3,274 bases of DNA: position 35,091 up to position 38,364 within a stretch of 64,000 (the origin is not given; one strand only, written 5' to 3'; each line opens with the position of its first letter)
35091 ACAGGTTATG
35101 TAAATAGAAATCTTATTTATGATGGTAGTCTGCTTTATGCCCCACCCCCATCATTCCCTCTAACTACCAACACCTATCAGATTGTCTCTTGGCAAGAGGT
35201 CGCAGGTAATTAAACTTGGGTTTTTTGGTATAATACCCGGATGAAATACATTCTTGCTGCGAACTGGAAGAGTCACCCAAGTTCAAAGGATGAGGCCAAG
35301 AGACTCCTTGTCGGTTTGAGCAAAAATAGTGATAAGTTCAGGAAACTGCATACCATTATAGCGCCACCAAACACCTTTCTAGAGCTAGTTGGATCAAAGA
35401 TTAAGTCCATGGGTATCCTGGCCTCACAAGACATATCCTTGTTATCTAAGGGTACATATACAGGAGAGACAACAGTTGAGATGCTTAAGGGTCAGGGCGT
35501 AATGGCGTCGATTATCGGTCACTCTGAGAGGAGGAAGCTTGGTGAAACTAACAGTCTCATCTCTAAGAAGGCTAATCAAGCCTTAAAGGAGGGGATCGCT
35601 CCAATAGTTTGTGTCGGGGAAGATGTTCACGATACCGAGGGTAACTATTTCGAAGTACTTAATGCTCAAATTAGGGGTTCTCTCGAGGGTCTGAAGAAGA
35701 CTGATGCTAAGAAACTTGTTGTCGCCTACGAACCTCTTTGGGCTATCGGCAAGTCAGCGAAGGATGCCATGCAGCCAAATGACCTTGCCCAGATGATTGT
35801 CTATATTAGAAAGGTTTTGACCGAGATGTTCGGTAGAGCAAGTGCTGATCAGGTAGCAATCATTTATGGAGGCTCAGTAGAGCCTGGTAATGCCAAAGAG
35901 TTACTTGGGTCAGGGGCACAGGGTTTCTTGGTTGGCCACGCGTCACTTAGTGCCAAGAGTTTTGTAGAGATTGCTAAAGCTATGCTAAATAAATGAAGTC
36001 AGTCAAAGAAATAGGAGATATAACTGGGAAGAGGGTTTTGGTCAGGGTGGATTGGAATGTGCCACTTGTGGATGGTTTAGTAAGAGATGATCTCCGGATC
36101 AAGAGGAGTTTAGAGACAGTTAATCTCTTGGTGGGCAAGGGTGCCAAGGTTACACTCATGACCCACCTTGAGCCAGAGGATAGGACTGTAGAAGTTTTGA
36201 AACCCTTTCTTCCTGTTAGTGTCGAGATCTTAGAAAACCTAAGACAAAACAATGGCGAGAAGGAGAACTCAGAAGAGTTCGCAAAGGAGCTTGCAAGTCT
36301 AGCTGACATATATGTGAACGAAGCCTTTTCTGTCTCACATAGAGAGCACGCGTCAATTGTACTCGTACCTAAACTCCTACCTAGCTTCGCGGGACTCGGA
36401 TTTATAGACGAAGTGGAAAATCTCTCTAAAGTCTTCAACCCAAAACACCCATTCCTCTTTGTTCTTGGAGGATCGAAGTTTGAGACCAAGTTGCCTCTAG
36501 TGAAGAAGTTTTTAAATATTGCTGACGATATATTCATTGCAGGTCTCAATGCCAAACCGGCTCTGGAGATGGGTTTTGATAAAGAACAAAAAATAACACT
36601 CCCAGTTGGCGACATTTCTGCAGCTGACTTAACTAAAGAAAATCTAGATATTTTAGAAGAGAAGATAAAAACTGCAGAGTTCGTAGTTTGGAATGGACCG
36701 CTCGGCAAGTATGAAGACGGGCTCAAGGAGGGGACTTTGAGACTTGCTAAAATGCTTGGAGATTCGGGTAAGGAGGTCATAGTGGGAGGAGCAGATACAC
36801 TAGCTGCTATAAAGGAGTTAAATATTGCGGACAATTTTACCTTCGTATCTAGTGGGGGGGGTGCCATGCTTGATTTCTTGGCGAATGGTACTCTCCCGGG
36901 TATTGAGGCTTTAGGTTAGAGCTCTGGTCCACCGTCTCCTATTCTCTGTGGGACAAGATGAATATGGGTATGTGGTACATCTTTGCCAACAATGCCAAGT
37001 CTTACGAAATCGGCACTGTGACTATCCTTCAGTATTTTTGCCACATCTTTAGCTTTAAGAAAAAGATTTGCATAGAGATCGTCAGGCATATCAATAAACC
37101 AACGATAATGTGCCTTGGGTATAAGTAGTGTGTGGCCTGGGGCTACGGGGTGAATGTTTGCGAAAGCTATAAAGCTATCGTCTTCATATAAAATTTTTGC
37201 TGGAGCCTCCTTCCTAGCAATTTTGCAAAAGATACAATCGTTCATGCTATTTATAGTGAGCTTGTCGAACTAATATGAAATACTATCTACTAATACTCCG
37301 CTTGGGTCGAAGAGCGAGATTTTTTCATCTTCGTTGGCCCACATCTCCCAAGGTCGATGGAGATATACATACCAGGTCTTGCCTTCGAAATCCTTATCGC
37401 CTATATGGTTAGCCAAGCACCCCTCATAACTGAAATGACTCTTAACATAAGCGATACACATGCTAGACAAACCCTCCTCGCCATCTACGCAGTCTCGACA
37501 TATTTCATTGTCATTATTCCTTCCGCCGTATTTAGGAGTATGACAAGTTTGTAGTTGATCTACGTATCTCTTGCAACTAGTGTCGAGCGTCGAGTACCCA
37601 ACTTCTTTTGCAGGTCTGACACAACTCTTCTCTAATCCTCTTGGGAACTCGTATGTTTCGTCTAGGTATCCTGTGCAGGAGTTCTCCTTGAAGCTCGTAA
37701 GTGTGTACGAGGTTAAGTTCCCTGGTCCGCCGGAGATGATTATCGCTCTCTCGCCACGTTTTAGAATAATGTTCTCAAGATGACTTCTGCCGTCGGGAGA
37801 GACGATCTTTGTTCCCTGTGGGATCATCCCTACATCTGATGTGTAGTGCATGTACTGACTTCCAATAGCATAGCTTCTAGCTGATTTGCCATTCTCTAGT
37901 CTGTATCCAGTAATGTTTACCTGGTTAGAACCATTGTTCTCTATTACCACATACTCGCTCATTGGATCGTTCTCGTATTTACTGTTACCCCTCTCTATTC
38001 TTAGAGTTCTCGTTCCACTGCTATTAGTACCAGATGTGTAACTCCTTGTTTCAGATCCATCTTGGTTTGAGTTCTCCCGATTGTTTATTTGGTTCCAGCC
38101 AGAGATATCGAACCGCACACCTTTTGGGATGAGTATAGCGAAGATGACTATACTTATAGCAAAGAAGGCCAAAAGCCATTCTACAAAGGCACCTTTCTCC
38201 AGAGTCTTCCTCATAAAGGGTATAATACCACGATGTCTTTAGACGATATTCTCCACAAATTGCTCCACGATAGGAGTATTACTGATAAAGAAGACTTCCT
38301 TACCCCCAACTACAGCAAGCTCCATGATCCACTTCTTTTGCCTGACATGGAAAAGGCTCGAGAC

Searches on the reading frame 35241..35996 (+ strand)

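Call 104: search_protein_families(library=pfam, proteins=[window:35241-35996:+], max_evalue=0.001)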
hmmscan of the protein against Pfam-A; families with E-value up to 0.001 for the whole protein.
window:35241-35996:+ (251 aa): 1 family
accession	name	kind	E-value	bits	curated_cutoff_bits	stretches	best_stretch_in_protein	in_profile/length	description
PF00121.24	TIM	-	2.9e-65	220.6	20.1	1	4-247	2-244/245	Triosephosphate isomerase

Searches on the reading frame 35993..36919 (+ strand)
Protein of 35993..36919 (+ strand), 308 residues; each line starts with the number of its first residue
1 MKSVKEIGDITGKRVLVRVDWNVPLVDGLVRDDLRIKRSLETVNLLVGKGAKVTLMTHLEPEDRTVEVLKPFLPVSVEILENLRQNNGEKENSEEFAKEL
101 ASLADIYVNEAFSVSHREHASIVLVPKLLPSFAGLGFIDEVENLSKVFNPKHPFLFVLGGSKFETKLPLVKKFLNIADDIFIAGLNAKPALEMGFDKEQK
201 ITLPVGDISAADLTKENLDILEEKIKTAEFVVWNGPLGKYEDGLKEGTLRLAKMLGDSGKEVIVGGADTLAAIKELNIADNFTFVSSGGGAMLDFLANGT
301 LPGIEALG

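Call 104: search_protein_families(library=pfam, proteins=[window:35993-36919:+], max_evalue=0.001)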
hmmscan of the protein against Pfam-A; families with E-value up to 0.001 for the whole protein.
window:35993-36919:+ (308 aa): 1 family
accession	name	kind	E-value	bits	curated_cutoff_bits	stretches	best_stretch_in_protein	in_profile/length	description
PF00162.24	PGK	-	3.2e-73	247.4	27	3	75-187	104-217/379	Phosphoglycerate kinase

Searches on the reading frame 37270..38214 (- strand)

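Call 104: search_protein_families(library=pfam, proteins=[window:37270-38214:-], max_evalue=0.001)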
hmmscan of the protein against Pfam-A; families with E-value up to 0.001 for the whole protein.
window:37270-38214:- (314 aa): 1 family
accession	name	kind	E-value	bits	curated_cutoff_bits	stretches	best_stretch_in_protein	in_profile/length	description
PF00932.25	LTD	-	3e-10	40.9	34.3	1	80-162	17-70/109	Lamin Tail Domain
